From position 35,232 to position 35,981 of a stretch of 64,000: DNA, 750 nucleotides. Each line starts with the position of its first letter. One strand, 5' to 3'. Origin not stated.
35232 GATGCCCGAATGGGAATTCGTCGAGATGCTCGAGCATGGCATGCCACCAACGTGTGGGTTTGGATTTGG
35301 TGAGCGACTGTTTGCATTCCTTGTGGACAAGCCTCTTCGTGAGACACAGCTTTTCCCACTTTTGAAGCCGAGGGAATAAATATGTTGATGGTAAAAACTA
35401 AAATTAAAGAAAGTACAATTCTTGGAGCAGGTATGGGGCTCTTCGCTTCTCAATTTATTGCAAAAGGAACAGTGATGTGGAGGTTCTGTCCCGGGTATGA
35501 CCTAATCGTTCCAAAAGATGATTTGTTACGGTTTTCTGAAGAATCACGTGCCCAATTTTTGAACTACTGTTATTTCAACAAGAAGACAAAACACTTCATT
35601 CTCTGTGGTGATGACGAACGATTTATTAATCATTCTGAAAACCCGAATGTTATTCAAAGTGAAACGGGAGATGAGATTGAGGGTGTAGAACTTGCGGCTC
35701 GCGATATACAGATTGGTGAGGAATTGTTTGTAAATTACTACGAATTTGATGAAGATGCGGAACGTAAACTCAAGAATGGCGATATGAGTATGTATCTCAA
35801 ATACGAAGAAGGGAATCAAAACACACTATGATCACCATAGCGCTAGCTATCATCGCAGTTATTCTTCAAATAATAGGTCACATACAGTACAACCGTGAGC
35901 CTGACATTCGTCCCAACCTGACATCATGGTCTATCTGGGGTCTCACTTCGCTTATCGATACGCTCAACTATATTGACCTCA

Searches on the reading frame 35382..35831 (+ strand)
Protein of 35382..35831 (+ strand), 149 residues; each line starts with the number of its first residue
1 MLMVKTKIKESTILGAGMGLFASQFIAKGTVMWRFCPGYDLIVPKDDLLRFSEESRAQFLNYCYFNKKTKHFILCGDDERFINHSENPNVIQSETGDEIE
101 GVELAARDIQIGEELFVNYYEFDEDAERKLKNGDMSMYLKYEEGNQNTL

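Call 82: search_protein_families(library=pfam, proteins=[window:35382-35831:+], max_evalue=0.001)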
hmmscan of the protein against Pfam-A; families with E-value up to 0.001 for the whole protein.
window:35382-35831:+ (149 aa): 1 family
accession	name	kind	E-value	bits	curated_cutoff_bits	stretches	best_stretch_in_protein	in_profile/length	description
PF00856.33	SET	-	6.6e-15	55.9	22.4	1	17-119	1-104/105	SET domain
